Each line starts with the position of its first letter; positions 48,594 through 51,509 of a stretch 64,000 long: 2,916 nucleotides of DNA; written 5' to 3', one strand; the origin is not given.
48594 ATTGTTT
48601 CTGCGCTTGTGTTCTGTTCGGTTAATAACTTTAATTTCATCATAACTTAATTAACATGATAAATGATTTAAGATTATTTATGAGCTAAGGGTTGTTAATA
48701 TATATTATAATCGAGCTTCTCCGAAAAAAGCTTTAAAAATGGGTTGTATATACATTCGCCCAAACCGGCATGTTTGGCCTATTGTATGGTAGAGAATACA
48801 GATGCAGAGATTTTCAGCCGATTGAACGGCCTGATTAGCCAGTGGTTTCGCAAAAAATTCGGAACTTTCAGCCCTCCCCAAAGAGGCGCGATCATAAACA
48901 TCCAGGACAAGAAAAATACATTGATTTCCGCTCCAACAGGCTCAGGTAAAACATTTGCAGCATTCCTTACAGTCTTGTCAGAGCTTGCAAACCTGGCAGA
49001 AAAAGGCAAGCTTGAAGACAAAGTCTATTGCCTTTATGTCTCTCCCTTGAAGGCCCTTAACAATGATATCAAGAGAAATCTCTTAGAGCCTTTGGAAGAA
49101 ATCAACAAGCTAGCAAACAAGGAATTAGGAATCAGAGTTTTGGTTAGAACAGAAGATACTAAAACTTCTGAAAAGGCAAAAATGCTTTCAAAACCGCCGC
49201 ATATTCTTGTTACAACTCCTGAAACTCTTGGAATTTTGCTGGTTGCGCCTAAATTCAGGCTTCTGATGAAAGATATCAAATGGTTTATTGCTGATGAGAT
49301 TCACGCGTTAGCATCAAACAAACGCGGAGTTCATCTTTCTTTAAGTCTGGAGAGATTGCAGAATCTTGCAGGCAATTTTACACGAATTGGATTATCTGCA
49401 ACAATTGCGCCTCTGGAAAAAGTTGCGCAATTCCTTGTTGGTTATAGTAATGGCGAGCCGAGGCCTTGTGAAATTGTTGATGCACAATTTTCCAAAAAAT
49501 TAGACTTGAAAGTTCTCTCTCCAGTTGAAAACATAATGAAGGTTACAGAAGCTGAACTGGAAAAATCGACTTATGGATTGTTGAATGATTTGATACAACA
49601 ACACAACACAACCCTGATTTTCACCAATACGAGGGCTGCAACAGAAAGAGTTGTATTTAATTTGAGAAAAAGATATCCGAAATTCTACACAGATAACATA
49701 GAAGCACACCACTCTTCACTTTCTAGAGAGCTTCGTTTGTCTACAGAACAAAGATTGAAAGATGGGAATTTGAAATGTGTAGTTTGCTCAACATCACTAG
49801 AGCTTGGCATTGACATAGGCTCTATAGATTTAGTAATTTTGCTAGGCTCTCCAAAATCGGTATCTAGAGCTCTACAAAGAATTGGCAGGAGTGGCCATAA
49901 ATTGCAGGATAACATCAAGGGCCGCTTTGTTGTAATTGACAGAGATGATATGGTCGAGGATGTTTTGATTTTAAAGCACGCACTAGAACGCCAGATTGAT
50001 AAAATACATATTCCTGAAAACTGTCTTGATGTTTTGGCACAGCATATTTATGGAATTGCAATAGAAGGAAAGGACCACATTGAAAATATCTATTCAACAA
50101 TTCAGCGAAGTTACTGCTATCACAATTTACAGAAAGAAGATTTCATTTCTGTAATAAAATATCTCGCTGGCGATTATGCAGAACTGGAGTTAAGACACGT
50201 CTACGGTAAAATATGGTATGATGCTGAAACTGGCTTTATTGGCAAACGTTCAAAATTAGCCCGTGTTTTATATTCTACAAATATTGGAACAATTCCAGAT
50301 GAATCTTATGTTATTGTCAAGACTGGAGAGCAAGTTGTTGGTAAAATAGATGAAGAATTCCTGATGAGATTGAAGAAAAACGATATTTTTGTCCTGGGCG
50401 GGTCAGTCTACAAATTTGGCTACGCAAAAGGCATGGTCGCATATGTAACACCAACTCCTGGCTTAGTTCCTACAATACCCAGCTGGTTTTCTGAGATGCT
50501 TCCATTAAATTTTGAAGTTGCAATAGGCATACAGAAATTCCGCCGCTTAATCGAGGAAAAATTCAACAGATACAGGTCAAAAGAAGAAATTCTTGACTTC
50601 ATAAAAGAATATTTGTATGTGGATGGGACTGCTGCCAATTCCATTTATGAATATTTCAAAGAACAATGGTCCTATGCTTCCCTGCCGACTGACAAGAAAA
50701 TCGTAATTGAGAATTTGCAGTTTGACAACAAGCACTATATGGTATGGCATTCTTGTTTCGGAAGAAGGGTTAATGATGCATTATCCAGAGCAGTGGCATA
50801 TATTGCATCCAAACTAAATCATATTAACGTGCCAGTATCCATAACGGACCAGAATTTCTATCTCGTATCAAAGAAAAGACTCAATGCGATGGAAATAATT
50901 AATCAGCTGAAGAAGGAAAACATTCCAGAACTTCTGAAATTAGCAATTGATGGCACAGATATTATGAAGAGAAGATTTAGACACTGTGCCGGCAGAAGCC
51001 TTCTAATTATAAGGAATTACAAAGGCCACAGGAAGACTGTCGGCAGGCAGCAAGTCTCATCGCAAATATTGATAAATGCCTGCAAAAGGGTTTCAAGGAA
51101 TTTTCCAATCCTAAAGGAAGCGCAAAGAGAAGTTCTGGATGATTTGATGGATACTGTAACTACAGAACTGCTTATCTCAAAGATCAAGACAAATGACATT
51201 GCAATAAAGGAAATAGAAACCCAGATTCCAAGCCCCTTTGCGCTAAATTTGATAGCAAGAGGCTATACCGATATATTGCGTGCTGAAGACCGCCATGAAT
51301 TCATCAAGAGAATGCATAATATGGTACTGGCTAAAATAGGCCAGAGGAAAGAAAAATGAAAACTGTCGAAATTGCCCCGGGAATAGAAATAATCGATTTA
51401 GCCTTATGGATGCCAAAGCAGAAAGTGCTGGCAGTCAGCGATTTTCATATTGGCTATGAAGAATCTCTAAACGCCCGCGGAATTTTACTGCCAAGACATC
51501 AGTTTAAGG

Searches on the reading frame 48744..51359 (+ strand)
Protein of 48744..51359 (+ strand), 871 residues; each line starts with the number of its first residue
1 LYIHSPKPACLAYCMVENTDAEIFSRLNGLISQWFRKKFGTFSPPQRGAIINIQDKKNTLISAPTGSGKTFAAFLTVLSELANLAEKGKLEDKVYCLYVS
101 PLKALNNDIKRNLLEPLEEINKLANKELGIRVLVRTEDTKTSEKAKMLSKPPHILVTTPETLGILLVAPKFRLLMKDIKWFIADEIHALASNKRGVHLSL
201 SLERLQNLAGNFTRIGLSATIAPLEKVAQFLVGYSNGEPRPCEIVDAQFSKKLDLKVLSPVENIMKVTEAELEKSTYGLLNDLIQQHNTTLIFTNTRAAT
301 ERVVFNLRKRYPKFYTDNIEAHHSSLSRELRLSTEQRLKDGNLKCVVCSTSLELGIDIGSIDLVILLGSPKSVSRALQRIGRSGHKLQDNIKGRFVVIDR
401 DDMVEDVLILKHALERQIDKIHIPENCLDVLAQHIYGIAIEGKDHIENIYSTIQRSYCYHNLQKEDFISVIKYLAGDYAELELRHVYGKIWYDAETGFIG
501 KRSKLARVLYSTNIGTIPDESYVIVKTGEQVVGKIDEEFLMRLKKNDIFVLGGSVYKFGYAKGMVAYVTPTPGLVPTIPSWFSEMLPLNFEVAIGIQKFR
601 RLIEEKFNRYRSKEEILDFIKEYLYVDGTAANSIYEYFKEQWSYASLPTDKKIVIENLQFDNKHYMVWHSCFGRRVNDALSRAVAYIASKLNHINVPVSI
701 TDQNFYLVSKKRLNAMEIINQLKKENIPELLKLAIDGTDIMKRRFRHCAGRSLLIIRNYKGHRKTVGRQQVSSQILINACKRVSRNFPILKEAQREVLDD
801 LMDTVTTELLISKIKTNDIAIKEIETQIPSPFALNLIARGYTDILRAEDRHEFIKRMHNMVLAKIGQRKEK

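Call 23: search_protein_families(library=pfam, proteins=[window:48744-51359:+], max_evalue=0.00001)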
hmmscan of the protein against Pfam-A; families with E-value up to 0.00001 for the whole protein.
window:48744-51359:+ (871 aa): 5 families
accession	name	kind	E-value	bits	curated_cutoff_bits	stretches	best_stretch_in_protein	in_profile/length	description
PF08494.16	DEAD_assoc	-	4.1e-55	187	23.5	1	647-833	1-191/191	DEAD/H associated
PF19306.5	WH_Lhr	-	4.1e-32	111.3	27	1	415-573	5-163/168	Large helicase-related protein, winged helix domain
PF00270.35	DEAD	-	4.4e-31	108.3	26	1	44-223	2-163/167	DEAD/DEAH box helicase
PF00271.37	Helicase_C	-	2.6e-17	63.5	23.5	1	280-384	6-107/110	Helicase conserved C-terminal domain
PF04851.21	ResIII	-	7.3e-11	42.7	22.5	1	44-221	6-162/164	Type III restriction enzyme, res subunit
